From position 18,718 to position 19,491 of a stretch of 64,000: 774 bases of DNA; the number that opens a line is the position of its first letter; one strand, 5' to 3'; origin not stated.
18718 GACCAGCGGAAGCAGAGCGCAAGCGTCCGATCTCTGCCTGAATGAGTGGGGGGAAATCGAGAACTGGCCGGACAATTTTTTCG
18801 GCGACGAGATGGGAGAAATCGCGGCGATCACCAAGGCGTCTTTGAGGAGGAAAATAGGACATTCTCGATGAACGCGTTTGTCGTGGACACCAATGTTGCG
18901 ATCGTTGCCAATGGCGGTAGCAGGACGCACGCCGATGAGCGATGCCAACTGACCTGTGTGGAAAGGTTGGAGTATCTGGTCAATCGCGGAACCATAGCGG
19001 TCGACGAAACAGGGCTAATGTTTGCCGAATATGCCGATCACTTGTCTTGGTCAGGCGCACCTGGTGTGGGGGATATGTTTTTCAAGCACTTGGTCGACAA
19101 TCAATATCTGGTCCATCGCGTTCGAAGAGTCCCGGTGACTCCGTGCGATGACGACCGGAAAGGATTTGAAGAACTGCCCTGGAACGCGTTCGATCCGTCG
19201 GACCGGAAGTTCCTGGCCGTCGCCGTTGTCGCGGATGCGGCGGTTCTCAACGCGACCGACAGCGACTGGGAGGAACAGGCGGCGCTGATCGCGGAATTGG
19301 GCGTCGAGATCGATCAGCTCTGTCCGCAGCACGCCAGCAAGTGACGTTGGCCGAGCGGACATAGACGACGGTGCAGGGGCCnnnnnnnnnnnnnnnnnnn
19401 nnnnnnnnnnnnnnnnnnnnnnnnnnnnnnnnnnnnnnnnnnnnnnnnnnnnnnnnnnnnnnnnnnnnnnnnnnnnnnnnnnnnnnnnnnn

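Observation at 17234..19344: Low-GC, translationally coupled ABC-ATPase + PIN-like two-gene cassette: candidate uncharacterised defence module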

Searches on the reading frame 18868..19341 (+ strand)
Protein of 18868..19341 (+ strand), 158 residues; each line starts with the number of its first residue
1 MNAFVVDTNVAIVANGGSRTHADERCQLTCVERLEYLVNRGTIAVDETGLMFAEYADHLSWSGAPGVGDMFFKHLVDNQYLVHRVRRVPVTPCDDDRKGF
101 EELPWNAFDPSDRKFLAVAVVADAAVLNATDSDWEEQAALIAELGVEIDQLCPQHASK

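Call 3: search_protein_families(library=pfam, proteins=[window:18868-19341:+], max_evalue=1)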
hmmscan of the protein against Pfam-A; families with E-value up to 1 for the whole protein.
window:18868-19341:+ (158 aa): 1 family
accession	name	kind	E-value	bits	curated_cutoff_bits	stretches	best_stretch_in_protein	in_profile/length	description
PF01850.27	PIN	-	0.0066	17.5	23.6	1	81-138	63-118/120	PIN domain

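Call 4: search_protein_families(library=padloc, proteins=[window:18868-19341:+], max_evalue=1)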
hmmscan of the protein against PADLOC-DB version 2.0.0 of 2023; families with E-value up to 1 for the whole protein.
window:18868-19341:+ (158 aa): 1 family
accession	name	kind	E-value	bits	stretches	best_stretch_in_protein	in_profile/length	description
PDLC04147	HEC-03A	-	1.5e-66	221.4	1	4-158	3-157/159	-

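Call 5: search_protein_families(library=ncbifam, proteins=[window:18868-19341:+], max_evalue=1)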
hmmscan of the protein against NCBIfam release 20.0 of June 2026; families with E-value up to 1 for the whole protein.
window:18868-19341:+ (158 aa): 0 families

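Call 13: find_homologous_proteins(query=window:18868-19341:+, max_evalue=0.001)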
Query window:18868-19341:+ (158 aa): 1514 proteins with E <= 0.001 among 1634 candidates; the best 120 are listed.
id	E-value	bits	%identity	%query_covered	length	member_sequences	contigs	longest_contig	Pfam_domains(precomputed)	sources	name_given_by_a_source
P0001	1.5e-102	358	100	100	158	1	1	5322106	-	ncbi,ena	-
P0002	2.6e-95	334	94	100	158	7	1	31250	-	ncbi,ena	-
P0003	4.4e-88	311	89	100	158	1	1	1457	-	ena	-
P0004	1.6e-78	280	80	100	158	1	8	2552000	-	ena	-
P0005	5.6e-73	262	77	100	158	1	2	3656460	-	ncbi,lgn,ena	-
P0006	9.4e-72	258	74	100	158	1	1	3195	-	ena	-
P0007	4.2e-71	256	75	100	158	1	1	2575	-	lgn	-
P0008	2.2e-69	250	70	98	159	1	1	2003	-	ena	-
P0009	2.5e-69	250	74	100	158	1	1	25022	-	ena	-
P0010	4.9e-67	243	70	100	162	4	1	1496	-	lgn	-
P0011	1.3e-66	241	69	99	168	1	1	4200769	-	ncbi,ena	-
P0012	3.1e-65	237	69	97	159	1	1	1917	-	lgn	-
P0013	5.0e-65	236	68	100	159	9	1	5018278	-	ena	-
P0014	5.5e-65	236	69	100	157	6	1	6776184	-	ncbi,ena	-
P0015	6.1e-65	236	70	100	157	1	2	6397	-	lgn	-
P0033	2.0e-62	228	67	100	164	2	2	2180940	-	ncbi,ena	-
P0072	1.4e-60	222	66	100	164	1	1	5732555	-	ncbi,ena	-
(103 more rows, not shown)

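Call 14: find_encoding_contigs(protein=P0001, flank=10000, max_places=3)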
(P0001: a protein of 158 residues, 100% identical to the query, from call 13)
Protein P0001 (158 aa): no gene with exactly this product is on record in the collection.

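Call 15: find_encoding_contigs(protein=P0002, flank=10000, max_places=3)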
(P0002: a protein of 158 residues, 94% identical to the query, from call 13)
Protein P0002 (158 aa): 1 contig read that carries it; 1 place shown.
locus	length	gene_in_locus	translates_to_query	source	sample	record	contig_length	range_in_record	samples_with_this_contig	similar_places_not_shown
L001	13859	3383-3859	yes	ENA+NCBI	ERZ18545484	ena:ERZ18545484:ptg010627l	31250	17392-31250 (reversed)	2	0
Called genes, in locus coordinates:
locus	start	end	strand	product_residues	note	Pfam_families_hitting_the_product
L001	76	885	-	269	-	PF03807:F420_oxidored, PF14748:P5CR_dimer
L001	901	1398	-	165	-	PF10722:YbjN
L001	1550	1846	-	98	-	PF04380:BMFP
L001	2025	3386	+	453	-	PF13175:AAA_15, PF13304:AAA_21, PF13175:AAA_15, PF12476:DUF3696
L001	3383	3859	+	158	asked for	-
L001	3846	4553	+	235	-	PF09414:RNA_ligase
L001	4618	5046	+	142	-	PF01042:Ribonuc_L-PSP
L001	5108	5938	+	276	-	PF02668:TauD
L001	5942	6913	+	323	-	PF12838:Fer4_7 (weak), PF13484:Fer4_16 (faint)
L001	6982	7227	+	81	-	PF14384:BrnA_antitoxin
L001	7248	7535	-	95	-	PF13560:HTH_31 (weak), PF01381:HTH_3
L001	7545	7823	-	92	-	PF05015:HigB-like_toxin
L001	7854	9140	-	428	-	PF01425:Amidase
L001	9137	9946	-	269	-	PF00106:adh_short, PF08659:KR, PF13561:adh_short_C2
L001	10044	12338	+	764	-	PF01315:Ald_Xan_dh_C, PF02738:MoCoBD_1, PF20256:MoCoBD_2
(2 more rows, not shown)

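Call 18: find_related_loci(query=A1, collection=genome_contigs, flank=10000)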
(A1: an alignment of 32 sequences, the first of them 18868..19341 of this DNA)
Query A1 (158 aa) in genome_contigs; peptide patterns used: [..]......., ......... (x = any residue, [..] = any of these).
270 stretches matched a pattern; 238 encode a relative of the query (tblastn E <= 1e-3); the best 80 are kept; 80 distinct loci.
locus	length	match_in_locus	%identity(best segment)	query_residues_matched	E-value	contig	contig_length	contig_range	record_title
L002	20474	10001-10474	92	1-158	2e-90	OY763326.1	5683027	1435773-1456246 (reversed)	MAG: Alphaproteobacteria bacterium isolate a2cc6ff1-66e2-439d-8a67-f3e3a687b116 genome assembly, chromosome: 1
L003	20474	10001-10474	77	1-158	1e-69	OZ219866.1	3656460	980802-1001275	MAG: Alphaproteobacteria bacterium isolate 558767b7-c9c4-4971-8057-2abcdc083aa7 genome assembly, chromosome: 2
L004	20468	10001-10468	69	1-156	1e-67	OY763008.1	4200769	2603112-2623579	MAG: Alphaproteobacteria bacterium isolate c3f7fb18-987a-4481-a40f-6ef58412cdbb genome assembly, chromosome: 1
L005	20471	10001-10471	69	1-158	3e-66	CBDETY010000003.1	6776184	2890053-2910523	MAG: Candidatus Latescibacterota bacterium isolate 4ecebec3-674b-4d24-a34d-cb651c760dca genome assembly, contig: contig_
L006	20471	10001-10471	68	1-158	1e-65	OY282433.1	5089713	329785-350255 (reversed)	MAG: uncultured Gammaproteobacteria bacterium genome assembly, chromosome: 1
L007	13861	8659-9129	63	1-158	6e-65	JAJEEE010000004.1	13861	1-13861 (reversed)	MAG: Acidobacteria bacterium isolate p16x34bins.10 k141_686032, whole genome shotgun sequence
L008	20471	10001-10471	66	1-158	4e-64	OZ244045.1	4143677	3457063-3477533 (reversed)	MAG: Gammaproteobacteria bacterium isolate c0228bcb-c4b8-462a-94e7-08031748cab8 genome assembly, chromosome: 1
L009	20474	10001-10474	66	1-158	4e-63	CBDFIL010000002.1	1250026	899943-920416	MAG: Candidatus Azotimanducaceae bacterium isolate 8c85951f-e197-4815-bfca-a8b273964498 genome assembly, contig: contig_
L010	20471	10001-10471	67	1-158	5e-62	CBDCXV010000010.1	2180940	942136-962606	MAG: Candidatus Latescibacterota bacterium isolate a04b77f4-1c6a-4467-bb03-95175eeb39fb genome assembly, contig: contig_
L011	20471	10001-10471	63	1-158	8e-62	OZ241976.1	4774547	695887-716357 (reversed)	MAG: uncultured Candidatus Binatia bacterium isolate 2be43a5b-f59f-4a3e-ac31-0248d4889e07 genome assembly, chromosome: 1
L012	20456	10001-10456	62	4-156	6e-61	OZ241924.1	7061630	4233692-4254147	MAG: Bryobacterales bacterium isolate ec3cd7dd-fe08-42ca-8104-b6e80085a40d genome assembly, chromosome: 1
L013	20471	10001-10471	62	1-158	1e-60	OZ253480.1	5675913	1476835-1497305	MAG: uncultured Candidatus Binatia bacterium isolate 01c1d691-c9b9-4499-9944-1e5a173e9d55 genome assembly, chromosome: 1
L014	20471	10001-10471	60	1-158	1e-60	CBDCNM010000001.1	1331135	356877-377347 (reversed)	MAG: Candidatus Latescibacterota bacterium isolate f150df7c-f474-47d5-8e53-e740a55afba2 genome assembly, contig: contig_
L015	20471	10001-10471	61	1-158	2e-60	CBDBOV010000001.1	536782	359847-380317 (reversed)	MAG: Spirochaetia bacterium isolate 68d78d2d-8fbf-4242-a4cd-80a334438824 genome assembly, contig: contig_1, whole genome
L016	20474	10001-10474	65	1-158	1e-60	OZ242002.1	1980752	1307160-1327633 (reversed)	MAG: Thermodesulfobacteriota bacterium isolate e7122dd4-f3e6-4f07-b2bf-3ec12583613f genome assembly, chromosome: 1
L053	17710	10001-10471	62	1-158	2e-56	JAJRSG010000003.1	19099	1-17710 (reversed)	MAG: Alphaproteobacteria bacterium isolate Dive100_bin4.62 k141_61449, whole genome shotgun sequence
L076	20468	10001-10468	57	1-158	7e-54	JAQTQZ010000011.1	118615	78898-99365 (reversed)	MAG: Methylovulum sp. isolate STB_151 NODE_367_length_118615_cov_5.361876_Sandtown_B, whole genome shotgun sequence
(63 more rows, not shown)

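Call 25: predict_structure(alignment_id=A1)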
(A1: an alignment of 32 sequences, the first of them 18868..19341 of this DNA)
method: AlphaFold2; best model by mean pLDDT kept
length: 158 residues; sequences in the alignment: 32
mean_pLDDT: 64.0   pTM: 0.61
mean pLDDT of the five models: 64.0, 60.7, 47.1, 46.9, 38.1
residues with pLDDT >= 90: 0; 70-90: 63; 50-70: 66; < 50: 29
segments of 3 or more residues with pLDDT < 50: 60-65, 84-102
pLDDT, mean of each block of 10 residues (from residue 1): 67 69 79 77 56 57 52 68 49 43 57 70 69 72 75 62
secondary structure, 60 per line:
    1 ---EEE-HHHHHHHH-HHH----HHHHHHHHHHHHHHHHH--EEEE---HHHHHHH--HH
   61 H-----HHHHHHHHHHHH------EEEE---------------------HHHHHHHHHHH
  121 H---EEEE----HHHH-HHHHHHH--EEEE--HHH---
elements in order: E4-6 H8-15 H24-40 E43-46 H50-56 H67-78 E85-88 H110-121 E125-128 H133-136 H138-144 E147-150

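Call 30: fold_search(model_id=the predicted structure, library=pdb)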
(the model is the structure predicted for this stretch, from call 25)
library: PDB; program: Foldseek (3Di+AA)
matches with E <= 10: 261; with E <= 0.001: 0
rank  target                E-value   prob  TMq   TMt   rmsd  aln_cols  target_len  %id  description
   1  5yww                  2.3e-02  0.98  0.39  0.16   7.4       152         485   14  Archael RuvB-like Holiday junction helicase (released 2018-06-13)
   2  5ecw_A                2.9e-02  0.98  0.45  0.52   6.0       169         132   12  Structure of the Shigella flexneri VapC mutant D7A (released 2016-02-17)
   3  5ed0_A                3.3e-02  0.97  0.45  0.52   7.0       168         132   14  Structure of the Shigella flexneri VapC mutant D7N (released 2016-02-17)
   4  3zvk_C                4.1e-02  0.97  0.44  0.51   8.1       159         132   14  Crystal structure of VapBC2 from Rickettsia felis bound to a DNA fragment from their promoter (released 2011-12-14)
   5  3i8o                  4.1e-02  0.89  0.37  0.41   7.1       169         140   16  A domain of a functionally unknown protein from Methanocaldococcus jannaschii DSM 2661. (released 2009-07-21)
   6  5f4h_B                4.3e-02  0.93  0.37  0.17   6.8       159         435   12  Archael RuvB-like Holiday junction helicase (released 2016-12-21)
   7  5f4h_C                5.4e-02  0.96  0.42  0.19   6.4       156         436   15  Archael RuvB-like Holiday junction helicase (released 2016-12-21)
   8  3zvk_B                5.8e-02  0.95  0.44  0.51   8.1       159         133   14  Crystal structure of VapBC2 from Rickettsia felis bound to a DNA fragment from their promoter (released 2011-12-14)
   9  3h87_B                5.8e-02  0.95  0.46  0.51   7.5       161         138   15  Rv0301 Rv0300 Toxin Antitoxin Complex from Mycobacterium tuberculosis (released 2009-05-05)
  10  6ifc_A                6.5e-02  0.91  0.43  0.50   8.0       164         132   15  Crystal structure of VapBC from Salmonella typhimurium (released 2020-01-29)
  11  6sd6_D                8.6e-02  0.93  0.46  0.53   7.3       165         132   15  Structure of VapBC from Shigella sonnei (released 2020-08-26)
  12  3zvk_A                9.1e-02  0.87  0.41  0.47   8.2       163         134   15  Crystal structure of VapBC2 from Rickettsia felis bound to a DNA fragment from their promoter (released 2011-12-14)
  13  1y82_B                9.6e-02  0.91  0.46  0.49   7.7       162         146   12  Conserved hypothetical protein Pfu-367848-001 from Pyrococcus furiosus (released 2005-01-25)
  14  1y82_A                1.0e-01  0.91  0.46  0.48   7.3       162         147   14  Conserved hypothetical protein Pfu-367848-001 from Pyrococcus furiosus (released 2005-01-25)
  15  5ecd_A                1.1e-01  0.89  0.44  0.51   7.0       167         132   14  Structure of the Shigella flexneri VapC mutant D98N crystal form 1 (released 2016-02-17)
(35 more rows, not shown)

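Call 44: search_dna_similar(query=window:18868-19341:+, collection=plasmids, mode=protein, max_rows=25)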
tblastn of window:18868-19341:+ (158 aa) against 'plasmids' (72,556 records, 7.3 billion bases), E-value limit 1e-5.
Records with a match: 12; places in all: 12; records where one place covers at least 80% of the query: 12.
Best place of each record, by identity: <60% 12.
By first word of the organism name: Aeromonas 6; Acinetobacter 3; Azotobacter 1; Tistrella 1; Rhodococcus 1.
By predicted mobility (MOB-suite, as given by PLSDB): conjugative 6; mobilizable 4; non-mobilizable 2.
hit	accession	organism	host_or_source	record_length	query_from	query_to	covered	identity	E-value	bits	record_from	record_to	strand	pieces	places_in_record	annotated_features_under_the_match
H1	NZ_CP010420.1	Azotobacter chroococcum NCIMB 8003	cell culture,soil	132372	1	158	100%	34.7%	1e-11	68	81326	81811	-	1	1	hypothetical protein | DUF3696 domain-containing protein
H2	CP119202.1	Acinetobacter soli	Homo sapiens,blood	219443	1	153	97%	34.8%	6e-13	72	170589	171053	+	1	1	hypothetical protein | DUF3696 domain-containing protein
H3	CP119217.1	Acinetobacter soli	Homo sapiens,blood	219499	1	153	97%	34.8%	6e-13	72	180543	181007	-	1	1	hypothetical protein | DUF3696 domain-containing protein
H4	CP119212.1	Acinetobacter soli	Homo sapiens,blood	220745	1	153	97%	34.8%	6e-13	72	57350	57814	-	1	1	hypothetical protein | DUF3696 domain-containing protein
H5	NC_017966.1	Tistrella mobilis KA081020-065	-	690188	5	158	97%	33.3%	7e-12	69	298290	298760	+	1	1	hypothetical protein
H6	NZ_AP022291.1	Aeromonas veronii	-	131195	1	152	96%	31.6%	1e-10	66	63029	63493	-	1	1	hypothetical protein | DUF3696 domain-containing protein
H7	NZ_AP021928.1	Aeromonas caviae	-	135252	1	152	96%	31.6%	1e-10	66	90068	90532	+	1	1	hypothetical protein | DUF3696 domain-containing protein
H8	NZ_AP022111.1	Aeromonas caviae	-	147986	1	152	96%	31.6%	1e-10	66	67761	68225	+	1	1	hypothetical protein | DUF3696 domain-containing protein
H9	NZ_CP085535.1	Aeromonas salmonicida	Brook charr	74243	1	152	96%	31.0%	9e-9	60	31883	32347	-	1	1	hypothetical protein | DUF3696 domain-containing protein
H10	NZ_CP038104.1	Aeromonas salmonicida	Salvelinus fontinalis,whole organism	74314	1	152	96%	31.0%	9e-9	60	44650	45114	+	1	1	hypothetical protein | DUF3696 domain-containing protein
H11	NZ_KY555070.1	Aeromonas salmonicida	-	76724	1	152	96%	31.0%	9e-9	60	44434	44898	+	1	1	hypothetical protein | DUF3696 domain-containing protein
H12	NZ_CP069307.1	Rhodococcus aetherivorans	monoisolate,Minnesota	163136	5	149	92%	31.3%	3e-7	56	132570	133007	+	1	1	hypothetical protein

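Call 45: get_annotated_region(hit=H2, flank=6000)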
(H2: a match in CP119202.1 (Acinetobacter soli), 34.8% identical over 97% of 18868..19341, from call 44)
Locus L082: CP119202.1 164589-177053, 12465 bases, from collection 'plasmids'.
description: Acinetobacter soli strain AS843 plasmid pAS843-2, complete sequence
organism: Acinetobacter soli (NCBI taxid 487316)
taxonomy: Bacteria; Pseudomonadota; Gammaproteobacteria; Moraxellales; Moraxellaceae; Acinetobacter; Acinetobacter soli
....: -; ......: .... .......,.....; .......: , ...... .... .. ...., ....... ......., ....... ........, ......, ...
typing (MOB-suite, as given by PLSDB): mobilizable; replicon rep_cluster_639; relaxase MOBP
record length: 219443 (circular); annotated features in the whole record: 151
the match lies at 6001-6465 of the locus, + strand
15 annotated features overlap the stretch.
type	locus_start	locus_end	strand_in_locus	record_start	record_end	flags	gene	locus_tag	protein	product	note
CDS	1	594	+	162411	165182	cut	-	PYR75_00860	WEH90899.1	helicase-related protein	-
CDS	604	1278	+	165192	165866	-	-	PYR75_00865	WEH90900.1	hypothetical protein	-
CDS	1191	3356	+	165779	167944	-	-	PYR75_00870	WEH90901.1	N-6 DNA methylase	-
CDS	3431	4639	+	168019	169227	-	-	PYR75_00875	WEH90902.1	hypothetical protein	-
CDS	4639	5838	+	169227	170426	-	-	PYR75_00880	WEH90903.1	AAA family ATPase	-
CDS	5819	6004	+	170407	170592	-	-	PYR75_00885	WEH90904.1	DUF3696 domain-containing protein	-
CDS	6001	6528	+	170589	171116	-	-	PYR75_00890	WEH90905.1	hypothetical protein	-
CDS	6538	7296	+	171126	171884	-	-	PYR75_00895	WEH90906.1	HNH endonuclease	-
CDS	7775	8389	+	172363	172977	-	-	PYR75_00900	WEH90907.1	hypothetical protein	-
CDS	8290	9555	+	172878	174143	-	-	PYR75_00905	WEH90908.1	hypothetical protein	-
CDS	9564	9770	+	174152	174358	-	-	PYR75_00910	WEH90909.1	hypothetical protein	-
CDS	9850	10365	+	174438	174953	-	-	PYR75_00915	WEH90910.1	hypothetical protein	-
CDS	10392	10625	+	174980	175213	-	-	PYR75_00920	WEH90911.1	hypothetical protein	-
CDS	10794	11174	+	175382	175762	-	-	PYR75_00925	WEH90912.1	hypothetical protein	-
CDS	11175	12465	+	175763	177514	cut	-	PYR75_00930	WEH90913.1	AAA domain-containing protein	-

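Call 46: get_annotated_region(hit=H6, flank=6000)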
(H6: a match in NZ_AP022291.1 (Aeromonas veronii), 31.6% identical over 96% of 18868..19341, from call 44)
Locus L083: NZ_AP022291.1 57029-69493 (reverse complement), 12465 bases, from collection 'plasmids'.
description: Aeromonas veronii strain WP9-W18-ESBL-04 plasmid pWP9-W18-ESBL-04_1, complete sequence
organism: Aeromonas veronii (NCBI taxid 654)
taxonomy: Bacteria; Pseudomonadota; Gammaproteobacteria; Aeromonadales; Aeromonadaceae; Aeromonas; Aeromonas veronii
host: -; source: -; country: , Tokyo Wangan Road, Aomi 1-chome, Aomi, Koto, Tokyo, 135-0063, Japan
typing (MOB-suite, as given by PLSDB): conjugative; replicon rep_cluster_1169; relaxase MOBF; mating-pair formation MPF_F
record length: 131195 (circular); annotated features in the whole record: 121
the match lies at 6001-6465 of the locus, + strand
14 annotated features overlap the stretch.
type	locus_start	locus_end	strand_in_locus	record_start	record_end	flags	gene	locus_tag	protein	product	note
CDS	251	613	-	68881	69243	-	-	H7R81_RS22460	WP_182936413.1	DNA repair protein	-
CDS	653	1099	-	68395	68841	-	radC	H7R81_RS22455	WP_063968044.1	DNA repair protein RadC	GO:0006281 - DNA repair [Evidence IEA]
CDS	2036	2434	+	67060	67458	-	-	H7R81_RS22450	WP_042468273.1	DUF6088 family protein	-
CDS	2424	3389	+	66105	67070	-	-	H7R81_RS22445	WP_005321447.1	nucleotidyl transferase AbiEii/AbiGii toxin family protein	-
CDS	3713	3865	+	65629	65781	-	-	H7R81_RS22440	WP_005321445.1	Hok/Gef family protein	-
CDS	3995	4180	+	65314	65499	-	-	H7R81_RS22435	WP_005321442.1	hypothetical protein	-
CDS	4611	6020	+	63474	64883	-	-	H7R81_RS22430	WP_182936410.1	DUF3696 domain-containing protein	-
CDS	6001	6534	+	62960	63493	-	-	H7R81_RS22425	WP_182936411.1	hypothetical protein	-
CDS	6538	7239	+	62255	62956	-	-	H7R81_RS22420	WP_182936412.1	RNA ligase family protein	-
CDS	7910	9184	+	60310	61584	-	-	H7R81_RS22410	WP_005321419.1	metallophosphoesterase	-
CDS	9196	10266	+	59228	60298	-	-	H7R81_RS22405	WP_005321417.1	GTPase-associated system all-helical protein GASH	-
CDS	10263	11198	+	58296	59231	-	-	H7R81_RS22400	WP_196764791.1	hypothetical protein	-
CDS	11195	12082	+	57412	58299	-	-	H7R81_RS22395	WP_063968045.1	hypothetical protein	-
CDS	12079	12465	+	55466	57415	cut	-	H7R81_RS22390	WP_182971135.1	hypothetical protein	-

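Call 47: get_annotated_region(hit=H1, flank=5000)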
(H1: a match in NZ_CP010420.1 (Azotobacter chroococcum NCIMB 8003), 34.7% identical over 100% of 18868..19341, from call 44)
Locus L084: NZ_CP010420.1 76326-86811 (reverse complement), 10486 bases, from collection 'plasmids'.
description: Azotobacter chroococcum NCIMB 8003 plasmid pAcX50e, complete sequence
organism: Azotobacter chroococcum NCIMB 8003 (NCBI taxid 1328314)
taxonomy: Bacteria; Pseudomonadota; Gammaproteobacteria; Pseudomonadales; Pseudomonadaceae; Azotobacter; Azotobacter chroococcum; Azotobacter chroococcum NCIMB 8003
host: -; source: cell culture,soil; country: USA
typing (MOB-suite, as given by PLSDB): mobilizable; replicon rep_cluster_1301; relaxase MOBH
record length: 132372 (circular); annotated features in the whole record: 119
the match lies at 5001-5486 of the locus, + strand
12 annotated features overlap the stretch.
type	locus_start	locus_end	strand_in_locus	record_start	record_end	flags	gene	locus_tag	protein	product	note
CDS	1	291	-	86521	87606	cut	-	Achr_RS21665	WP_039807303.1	IS5 family transposase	-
CDS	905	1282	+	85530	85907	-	-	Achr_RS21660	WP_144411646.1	hypothetical protein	-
CDS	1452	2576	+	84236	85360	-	-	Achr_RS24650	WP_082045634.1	DUF3800 domain-containing protein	-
CDS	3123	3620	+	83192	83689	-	-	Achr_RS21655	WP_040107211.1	DEAD/DEAH box helicase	-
CDS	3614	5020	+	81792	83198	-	-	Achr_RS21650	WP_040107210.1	DUF3696 domain-containing protein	-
CDS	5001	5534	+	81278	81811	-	-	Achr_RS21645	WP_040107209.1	hypothetical protein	-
CDS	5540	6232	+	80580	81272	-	-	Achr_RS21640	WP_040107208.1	RNA ligase family protein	-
CDS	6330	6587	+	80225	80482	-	-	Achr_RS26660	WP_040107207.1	hypothetical protein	-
CDS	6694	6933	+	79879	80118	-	-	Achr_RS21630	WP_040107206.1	hypothetical protein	-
CDS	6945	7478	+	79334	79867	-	-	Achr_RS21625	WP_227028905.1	hypothetical protein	-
CDS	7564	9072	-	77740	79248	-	-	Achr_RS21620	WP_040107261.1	3'-5' exonuclease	-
CDS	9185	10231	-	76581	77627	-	-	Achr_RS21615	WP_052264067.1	MBL fold metallo-hydrolase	-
